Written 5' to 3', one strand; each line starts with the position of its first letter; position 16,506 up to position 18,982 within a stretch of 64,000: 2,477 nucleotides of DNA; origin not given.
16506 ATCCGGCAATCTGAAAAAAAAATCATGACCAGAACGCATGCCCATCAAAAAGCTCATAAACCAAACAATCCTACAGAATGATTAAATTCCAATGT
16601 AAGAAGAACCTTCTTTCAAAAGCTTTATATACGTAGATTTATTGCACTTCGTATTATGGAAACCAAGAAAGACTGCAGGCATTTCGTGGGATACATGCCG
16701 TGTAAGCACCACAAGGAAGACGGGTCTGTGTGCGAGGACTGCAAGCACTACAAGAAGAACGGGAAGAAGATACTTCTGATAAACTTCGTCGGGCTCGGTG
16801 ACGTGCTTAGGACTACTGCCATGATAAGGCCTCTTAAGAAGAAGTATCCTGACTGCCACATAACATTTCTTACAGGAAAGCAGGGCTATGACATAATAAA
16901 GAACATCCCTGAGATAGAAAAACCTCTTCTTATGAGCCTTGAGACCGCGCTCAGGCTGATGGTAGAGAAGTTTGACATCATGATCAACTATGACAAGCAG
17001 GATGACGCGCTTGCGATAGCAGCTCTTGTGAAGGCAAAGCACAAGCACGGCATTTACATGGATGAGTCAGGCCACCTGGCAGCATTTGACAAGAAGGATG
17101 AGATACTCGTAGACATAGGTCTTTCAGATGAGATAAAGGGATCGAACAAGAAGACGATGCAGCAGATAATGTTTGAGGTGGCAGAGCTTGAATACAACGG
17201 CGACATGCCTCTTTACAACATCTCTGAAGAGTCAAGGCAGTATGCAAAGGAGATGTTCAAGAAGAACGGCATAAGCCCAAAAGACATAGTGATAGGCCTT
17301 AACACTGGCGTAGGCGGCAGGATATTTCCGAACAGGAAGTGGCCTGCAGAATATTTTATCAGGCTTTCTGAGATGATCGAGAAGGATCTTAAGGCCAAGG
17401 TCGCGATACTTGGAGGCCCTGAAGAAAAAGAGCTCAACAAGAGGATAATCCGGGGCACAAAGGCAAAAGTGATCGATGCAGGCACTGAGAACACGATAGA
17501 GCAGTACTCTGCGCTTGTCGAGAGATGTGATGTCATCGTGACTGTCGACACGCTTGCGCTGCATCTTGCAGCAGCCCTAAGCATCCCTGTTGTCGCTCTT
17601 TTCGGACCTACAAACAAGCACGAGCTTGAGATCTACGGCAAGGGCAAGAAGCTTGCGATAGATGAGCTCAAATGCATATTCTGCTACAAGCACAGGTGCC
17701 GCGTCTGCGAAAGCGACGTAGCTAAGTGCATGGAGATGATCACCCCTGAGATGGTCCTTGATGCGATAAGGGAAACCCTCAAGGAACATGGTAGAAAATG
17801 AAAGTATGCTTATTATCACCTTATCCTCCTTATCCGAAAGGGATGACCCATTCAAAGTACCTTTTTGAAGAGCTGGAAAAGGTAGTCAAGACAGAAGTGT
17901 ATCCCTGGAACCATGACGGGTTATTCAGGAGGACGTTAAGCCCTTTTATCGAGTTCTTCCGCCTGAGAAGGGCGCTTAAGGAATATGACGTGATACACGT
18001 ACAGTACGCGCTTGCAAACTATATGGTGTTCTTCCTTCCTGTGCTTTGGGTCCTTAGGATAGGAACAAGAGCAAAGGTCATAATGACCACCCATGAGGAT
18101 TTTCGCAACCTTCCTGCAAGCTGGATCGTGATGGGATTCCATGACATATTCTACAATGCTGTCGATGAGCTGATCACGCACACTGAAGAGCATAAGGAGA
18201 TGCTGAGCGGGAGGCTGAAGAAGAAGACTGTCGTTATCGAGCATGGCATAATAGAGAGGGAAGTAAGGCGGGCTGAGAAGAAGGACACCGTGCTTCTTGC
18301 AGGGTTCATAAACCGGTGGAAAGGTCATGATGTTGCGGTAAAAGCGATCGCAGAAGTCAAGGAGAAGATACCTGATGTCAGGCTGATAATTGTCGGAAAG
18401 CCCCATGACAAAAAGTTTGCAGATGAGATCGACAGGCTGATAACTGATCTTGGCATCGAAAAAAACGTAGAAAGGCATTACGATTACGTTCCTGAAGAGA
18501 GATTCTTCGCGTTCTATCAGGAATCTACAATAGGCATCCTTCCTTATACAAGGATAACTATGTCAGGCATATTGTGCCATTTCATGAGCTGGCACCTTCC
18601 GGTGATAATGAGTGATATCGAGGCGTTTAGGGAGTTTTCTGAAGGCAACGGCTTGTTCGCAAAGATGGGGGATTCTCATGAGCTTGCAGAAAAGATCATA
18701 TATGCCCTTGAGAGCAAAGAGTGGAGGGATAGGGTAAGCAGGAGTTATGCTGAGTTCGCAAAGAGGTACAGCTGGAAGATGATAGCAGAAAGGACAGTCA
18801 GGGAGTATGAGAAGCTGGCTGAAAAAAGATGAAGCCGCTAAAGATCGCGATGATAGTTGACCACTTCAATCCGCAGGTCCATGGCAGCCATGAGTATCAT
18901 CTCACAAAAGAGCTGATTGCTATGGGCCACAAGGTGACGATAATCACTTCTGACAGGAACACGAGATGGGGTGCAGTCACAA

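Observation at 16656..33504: Complete nucleotide-heptose pathway plus GT9 heptosyltransferase and transketolase in an archaeal glycan island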

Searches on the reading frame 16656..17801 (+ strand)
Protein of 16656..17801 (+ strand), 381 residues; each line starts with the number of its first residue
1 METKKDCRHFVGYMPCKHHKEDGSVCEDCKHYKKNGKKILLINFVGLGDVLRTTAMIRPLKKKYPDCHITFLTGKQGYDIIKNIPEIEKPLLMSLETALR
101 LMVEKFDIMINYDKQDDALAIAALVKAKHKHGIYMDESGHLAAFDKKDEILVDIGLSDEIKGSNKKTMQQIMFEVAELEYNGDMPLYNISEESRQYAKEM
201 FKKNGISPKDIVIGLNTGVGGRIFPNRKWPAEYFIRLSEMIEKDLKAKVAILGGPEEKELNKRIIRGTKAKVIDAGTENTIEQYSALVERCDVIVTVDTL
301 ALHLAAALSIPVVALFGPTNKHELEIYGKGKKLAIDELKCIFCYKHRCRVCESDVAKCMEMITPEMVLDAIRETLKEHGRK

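Call 3: search_protein_families(library=pfam, proteins=[window:16656-17801:+], max_evalue=0.001)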
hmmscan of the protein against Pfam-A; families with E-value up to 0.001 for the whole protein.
window:16656-17801:+ (381 aa): 1 family
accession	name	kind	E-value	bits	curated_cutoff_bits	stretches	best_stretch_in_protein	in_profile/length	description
PF01075.23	Glyco_transf_9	-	1.9e-23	83.5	22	1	100-349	7-242/247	Glycosyltransferase family 9 (heptosyltransferase)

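Call 5: search_protein_families(library=ncbifam, proteins=[window:16656-17801:+], max_evalue=0.001)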
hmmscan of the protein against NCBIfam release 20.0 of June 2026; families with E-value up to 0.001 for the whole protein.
window:16656-17801:+ (381 aa): 6 families
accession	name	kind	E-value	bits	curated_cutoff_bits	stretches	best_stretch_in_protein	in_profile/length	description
TIGR02195.1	heptsyl_trn_II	equivalog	3.1e-28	98.9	134.6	2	184-374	151-337/339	lipopolysaccharide heptosyltransferase II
TIGR02201.1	heptsyl_trn_III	equivalog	3.8e-21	75.5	170.2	1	38-324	1-294/344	putative lipopolysaccharide heptosyltransferase III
NF007742.0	PRK10422.1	equivalog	1.3e-17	63.7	467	1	34-322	3-294/352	lipopolysaccharide core heptosyltransferase RfaQ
TIGR02193.1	heptsyl_trn_I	equivalog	3.8e-17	62.5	185.3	1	226-371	193-316/320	lipopolysaccharide heptosyltransferase I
NF008162.0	PRK10916.1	equivalog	5.5e-17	62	569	1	181-377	154-345/348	ADP-heptose--LPS heptosyltransferase RfaF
NF008204.0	PRK10964.1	equivalog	9.2e-09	34.9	437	1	226-335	191-298/322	lipopolysaccharide heptosyltransferase RfaC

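Call 34: search_solved_structures(query=window:16656-17801:+, max_evalue=0.01, show_alignments=3)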
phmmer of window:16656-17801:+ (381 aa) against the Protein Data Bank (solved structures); distinct sequences matched with E-value up to 0.01: 5.
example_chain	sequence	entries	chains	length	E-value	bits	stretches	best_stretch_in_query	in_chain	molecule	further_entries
3tov_A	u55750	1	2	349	1.6e-22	83.1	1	188-373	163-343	Glycosyl transferase family 9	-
1psw_A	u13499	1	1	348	2.9e-11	46.1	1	185-321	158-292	ADP-HEPTOSE LPS HEPTOSYLTRANSFERASE II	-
2gt1_A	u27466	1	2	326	4.2e-06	29.1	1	226-331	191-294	Lipopolysaccharide heptosyltransferase-1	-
6dfe_A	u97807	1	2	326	4.2e-06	29.1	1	226-331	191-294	ADP-heptose--LPS heptosyltransferase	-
2h1f_A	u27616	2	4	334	4.4e-06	29.1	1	226-332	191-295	Lipopolysaccharide heptosyltransferase-1 | Lipopolysaccharide heptosyltransferase 1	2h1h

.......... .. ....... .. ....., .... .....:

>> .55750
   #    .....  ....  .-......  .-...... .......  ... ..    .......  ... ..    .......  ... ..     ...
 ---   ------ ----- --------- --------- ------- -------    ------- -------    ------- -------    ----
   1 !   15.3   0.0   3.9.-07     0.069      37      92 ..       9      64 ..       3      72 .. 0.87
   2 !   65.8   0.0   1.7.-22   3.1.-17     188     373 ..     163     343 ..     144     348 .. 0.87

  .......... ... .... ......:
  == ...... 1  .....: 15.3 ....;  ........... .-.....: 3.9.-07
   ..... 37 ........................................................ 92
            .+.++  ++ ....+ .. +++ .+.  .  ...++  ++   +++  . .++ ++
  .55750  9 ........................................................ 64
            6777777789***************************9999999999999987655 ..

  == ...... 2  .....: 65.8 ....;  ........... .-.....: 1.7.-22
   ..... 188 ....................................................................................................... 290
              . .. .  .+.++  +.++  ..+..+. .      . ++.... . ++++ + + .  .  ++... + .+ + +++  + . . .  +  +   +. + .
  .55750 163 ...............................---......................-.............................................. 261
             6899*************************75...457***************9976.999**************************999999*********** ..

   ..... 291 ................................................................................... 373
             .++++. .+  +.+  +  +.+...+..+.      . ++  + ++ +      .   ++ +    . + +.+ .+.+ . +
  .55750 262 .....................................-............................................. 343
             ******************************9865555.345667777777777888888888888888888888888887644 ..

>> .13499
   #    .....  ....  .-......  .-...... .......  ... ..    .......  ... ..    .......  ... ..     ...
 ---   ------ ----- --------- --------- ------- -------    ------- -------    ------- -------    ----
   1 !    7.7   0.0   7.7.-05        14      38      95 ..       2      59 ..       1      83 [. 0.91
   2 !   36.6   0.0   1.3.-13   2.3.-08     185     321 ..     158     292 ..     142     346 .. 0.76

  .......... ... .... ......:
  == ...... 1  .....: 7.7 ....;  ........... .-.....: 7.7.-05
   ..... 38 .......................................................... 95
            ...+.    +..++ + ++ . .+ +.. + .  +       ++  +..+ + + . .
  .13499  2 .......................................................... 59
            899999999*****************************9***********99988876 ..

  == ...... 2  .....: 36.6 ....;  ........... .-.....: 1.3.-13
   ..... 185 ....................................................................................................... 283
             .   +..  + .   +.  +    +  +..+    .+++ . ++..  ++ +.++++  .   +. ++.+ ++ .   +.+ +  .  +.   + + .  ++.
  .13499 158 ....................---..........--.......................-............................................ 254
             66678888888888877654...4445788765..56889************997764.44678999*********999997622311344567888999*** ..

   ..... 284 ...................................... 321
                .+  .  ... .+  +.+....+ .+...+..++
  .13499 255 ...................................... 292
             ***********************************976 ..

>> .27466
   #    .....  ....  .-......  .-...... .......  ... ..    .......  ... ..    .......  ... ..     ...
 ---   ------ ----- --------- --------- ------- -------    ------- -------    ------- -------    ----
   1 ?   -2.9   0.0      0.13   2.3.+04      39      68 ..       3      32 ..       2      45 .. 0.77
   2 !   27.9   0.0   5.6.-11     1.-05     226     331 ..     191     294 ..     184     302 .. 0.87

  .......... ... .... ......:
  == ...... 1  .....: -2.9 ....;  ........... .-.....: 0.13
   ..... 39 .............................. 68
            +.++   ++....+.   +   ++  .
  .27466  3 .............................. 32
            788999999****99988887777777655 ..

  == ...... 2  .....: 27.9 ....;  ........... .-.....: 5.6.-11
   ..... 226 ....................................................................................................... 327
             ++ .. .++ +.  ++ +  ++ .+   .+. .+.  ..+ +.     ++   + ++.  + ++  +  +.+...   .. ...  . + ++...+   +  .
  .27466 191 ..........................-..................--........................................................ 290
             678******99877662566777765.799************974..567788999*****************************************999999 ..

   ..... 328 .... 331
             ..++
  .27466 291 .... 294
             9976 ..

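Call 39: search_protein_representatives(protein=window:16656-17801:+)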
Query: 381 residues. Proteins with E-value up to 0.001 (for the whole library): 29045; up to 1e-10: 8584; up to 1e-30: 418. The best 150 are listed.
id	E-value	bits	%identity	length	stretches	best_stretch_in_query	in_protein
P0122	4.5e-255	861.6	100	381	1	1-381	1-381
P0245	3.0e-105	368.6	51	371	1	2-380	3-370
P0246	1.4e-95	336.8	41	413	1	4-377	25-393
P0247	4.5e-79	282.5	36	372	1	4-376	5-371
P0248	2.2e-77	276.9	37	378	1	3-371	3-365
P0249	3.8e-76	272.9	37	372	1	3-374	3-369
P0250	9.3e-75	268.3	40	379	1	3-374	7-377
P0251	4.2e-74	266.1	40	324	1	58-379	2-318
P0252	4.3e-74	266.1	40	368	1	6-370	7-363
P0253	4.4e-74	266.0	39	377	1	3-375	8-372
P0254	8.2e-74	265.2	37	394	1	3-377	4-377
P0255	3.0e-73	263.3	38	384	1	6-380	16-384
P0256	5.1e-73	262.5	37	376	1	6-375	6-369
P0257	5.1e-71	256.0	39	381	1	4-378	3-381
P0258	5.6e-71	255.8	39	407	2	32-373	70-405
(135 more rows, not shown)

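Call 43: list_cluster_members(proteins=[P0245, P0246, P0247, P0248, P0249, P0250, P0252, P0253, P0254, P0255])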
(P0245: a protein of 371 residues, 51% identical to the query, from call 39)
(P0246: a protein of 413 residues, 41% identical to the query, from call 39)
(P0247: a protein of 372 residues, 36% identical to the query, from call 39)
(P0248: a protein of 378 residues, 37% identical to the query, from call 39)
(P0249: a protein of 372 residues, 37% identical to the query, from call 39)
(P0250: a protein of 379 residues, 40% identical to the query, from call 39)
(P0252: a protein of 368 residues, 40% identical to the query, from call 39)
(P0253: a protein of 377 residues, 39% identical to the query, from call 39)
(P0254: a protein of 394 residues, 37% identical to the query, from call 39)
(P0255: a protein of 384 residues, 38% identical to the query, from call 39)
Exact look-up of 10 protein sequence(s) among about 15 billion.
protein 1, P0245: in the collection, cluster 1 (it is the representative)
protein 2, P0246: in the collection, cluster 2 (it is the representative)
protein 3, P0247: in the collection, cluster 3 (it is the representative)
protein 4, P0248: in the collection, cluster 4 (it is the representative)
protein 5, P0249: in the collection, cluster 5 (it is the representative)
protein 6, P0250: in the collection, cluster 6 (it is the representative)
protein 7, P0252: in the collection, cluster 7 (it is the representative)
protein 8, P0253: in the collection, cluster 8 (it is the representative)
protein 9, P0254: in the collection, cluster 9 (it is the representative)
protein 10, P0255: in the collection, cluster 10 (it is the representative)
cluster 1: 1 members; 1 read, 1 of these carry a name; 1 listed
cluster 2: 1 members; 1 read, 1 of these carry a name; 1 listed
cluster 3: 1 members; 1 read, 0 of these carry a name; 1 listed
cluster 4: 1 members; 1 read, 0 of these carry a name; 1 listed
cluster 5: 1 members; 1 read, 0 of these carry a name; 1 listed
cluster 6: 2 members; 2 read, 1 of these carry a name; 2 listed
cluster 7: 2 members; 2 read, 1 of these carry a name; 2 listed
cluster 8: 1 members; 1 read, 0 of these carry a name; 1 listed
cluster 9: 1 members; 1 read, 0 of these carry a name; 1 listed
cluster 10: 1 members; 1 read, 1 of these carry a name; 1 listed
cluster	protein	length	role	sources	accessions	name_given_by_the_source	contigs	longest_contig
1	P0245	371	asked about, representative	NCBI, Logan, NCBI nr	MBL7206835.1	MAG: glycosyltransferase family 9 protein [Candidatus Aenigmarchaeota archaeon] | glycosyltransferase family 9 protein [Candidatus Aenigmarchaeota archaeon]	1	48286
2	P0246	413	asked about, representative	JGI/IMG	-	ADP-heptose:LPS heptosyltransferase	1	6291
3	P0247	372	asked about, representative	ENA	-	-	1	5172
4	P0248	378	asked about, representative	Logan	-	-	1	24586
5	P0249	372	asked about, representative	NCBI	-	-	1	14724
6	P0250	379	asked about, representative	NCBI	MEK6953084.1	MAG: glycosyltransferase family 9 protein, partial [Nanoarchaeota archaeon]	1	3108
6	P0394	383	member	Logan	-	-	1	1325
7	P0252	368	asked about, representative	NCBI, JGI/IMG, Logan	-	heptosyltransferase-2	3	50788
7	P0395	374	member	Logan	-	-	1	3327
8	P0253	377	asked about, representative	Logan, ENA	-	-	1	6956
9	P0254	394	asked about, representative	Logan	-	-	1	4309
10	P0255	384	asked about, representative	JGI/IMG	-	ADP-heptose:LPS heptosyltransferase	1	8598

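Call 45: find_encoding_contigs(protein=P0245, flank=10000, max_places=1)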
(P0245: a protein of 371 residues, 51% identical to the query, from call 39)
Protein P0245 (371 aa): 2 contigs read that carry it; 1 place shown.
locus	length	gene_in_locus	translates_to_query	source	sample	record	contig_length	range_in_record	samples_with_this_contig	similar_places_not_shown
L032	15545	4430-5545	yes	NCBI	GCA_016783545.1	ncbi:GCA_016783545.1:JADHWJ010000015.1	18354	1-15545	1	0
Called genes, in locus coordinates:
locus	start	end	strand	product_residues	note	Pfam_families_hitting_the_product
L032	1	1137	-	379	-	PF02310:B12-binding, PF04055:Radical_SAM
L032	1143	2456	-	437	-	PF13439:Glyco_transf_4, PF13477:Glyco_trans_4_2 (faint), PF20706:GT4-conflict, PF00534:Glycos_transf_1, PF13692:Glyco_trans_1_4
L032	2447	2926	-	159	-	PF04101:Glyco_tran_28_C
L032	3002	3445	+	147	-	PF08660:Alg14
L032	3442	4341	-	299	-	PF01073:3Beta_HSD, PF01370:Epimerase, PF02719:Polysacc_synt_2, PF04321:RmlD_sub_bind, PF05368:NmrA (faint), PF13460:NAD_binding_10 (weak), PF16363:GDP_Man_Dehyd, PF07993:NAD_binding_4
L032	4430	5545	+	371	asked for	PF01075:Glyco_transf_9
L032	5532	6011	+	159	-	PF01467:CTP_transf_like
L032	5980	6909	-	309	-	PF00294:PfkB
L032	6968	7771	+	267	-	PF00483:NTP_transferase, PF12804:NTP_transf_3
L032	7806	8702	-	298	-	PF01073:3Beta_HSD (faint), PF01370:Epimerase, PF04321:RmlD_sub_bind (weak), PF16363:GDP_Man_Dehyd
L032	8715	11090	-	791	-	PF02516:STT3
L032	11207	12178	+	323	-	PF03706:LPG_synthase_TM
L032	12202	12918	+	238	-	PF00535:Glycos_transf_2, PF13641:Glyco_tranf_2_3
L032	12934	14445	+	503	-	PF13231:PMT_2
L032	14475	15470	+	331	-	PF00953:Glycos_transf_4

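Call 46: find_encoding_contigs(protein=P0252, flank=10000, max_places=1)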
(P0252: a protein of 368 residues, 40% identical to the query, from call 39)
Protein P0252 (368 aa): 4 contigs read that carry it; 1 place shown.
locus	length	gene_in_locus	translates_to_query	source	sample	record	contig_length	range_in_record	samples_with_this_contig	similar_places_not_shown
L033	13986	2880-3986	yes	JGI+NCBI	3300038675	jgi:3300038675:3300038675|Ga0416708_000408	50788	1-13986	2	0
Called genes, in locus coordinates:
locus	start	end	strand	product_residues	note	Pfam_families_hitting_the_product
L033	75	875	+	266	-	PF01041:DegT_DnrJ_EryC1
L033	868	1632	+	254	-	PF03848:TehB (weak), PF13489:Methyltransf_23, PF05175:MTS (weak), PF13847:Methyltransf_31, PF08241:Methyltransf_11, PF08242:Methyltransf_12, PF13649:Methyltransf_25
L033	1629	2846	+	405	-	PF00534:Glycos_transf_1, PF13692:Glyco_trans_1_4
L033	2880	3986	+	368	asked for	PF01075:Glyco_transf_9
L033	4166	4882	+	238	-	PF00535:Glycos_transf_2, PF13641:Glyco_tranf_2_3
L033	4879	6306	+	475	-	PF02310:B12-binding, PF04055:Radical_SAM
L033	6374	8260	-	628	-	PF20604:DUF6798 (weak)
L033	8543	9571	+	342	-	-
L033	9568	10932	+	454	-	PF01943:Polysacc_synt, PF13440:Polysacc_synt_3, PF03023:MurJ (weak)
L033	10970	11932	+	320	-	PF01596:Methyltransf_3, PF13578:Methyltransf_24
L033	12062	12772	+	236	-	PF13489:Methyltransf_23 (weak), PF13847:Methyltransf_31, PF08241:Methyltransf_11, PF08242:Methyltransf_12, PF13649:Methyltransf_25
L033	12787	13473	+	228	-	-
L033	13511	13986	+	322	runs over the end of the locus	PF00535:Glycos_transf_2, PF10111:Glyco_tranf_2_2, PF13641:Glyco_tranf_2_3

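Call 47: find_encoding_contigs(protein=P0248, flank=10000, max_places=1)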
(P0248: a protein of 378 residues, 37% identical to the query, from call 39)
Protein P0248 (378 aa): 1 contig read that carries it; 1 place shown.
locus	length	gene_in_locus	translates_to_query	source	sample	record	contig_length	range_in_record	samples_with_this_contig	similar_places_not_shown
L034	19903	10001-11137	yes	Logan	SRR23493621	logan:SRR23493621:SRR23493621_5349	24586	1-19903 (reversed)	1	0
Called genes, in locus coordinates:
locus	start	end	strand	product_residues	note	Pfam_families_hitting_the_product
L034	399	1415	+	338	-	PF00535:Glycos_transf_2, PF10111:Glyco_tranf_2_2, PF13641:Glyco_tranf_2_3 (weak)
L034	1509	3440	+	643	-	PF01370:Epimerase, PF02719:Polysacc_synt_2, PF04321:RmlD_sub_bind, PF16363:GDP_Man_Dehyd (weak), PF08421:Methyltransf_13, PF13489:Methyltransf_23, PF08484:Methyltransf_14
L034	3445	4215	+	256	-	PF04989:RMNT_CmcI, PF13578:Methyltransf_24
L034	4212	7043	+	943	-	PF09586:YfhO (weak)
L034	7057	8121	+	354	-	PF00535:Glycos_transf_2, PF13641:Glyco_tranf_2_3 (weak)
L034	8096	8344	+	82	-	PF05635:23S_rRNA_IVP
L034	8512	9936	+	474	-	PF02350:Epimerase_2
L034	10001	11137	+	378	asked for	PF01075:Glyco_transf_9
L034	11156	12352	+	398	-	PF00534:Glycos_transf_1, PF13692:Glyco_trans_1_4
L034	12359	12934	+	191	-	PF25084:LbH_EIF2B (faint), PF25087:GMPPB_C (faint), PF00132:Hexapep, PF14602:Hexapep_2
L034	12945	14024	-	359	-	PF01075:Glyco_transf_9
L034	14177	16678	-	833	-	-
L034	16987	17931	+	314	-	PF00535:Glycos_transf_2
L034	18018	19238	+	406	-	PF01041:DegT_DnrJ_EryC1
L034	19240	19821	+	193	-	PF00132:Hexapep (weak)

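Call 73: search_protein_families(library=pfam, proteins=[L032:5532-6011:+], max_evalue=0.001)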
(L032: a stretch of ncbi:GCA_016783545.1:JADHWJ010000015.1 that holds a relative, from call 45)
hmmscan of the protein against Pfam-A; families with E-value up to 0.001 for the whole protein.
L032:5532-6011:+ (159 aa): 2 families
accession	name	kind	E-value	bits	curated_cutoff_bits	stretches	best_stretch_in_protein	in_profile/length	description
PF01467.32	CTP_transf_like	-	8.8e-21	74.9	21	1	27-120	2-93/133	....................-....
PF06574.18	FAD_syn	-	0.00094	19.5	27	0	22-103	6-98/158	FAD synthetase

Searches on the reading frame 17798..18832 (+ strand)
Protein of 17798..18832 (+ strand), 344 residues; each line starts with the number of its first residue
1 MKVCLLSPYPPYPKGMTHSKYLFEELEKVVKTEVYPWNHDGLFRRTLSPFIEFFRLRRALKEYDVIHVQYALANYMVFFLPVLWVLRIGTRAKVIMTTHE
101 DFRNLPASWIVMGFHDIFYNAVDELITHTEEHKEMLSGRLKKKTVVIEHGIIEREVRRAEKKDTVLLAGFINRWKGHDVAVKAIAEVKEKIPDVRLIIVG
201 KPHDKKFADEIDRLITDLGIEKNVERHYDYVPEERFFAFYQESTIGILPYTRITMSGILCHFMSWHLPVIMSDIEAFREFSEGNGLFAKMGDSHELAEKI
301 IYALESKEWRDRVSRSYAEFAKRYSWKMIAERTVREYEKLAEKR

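Call 3: search_protein_families(library=pfam, proteins=[window:17798-18832:+], max_evalue=0.001)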
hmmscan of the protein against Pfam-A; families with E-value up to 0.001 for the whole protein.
window:17798-18832:+ (344 aa): 5 families
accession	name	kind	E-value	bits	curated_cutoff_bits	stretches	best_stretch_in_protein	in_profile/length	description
PF13692.12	Glyco_trans_1_4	-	2.5e-19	70.4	27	1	164-305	3-141/142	Glycosyl transferases group 1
PF00534.26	Glycos_transf_1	-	2.6e-18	66.6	26.4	1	154-315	7-167/172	Glycosyl transferases group 1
PF13439.12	Glyco_transf_4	-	1.7e-09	38.4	28.5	1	31-151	42-166/170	Glycosyltransferase Family 4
PF13579.12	Glyco_trans_4_4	-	0.00018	22.3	29.7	1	46-134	53-140/158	Glycosyl transferase 4-like domain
PF20706.3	GT4-conflict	-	0.00043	19.8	26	0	132-215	161-253/385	Family 4 Glycosyltransferase in conflict systems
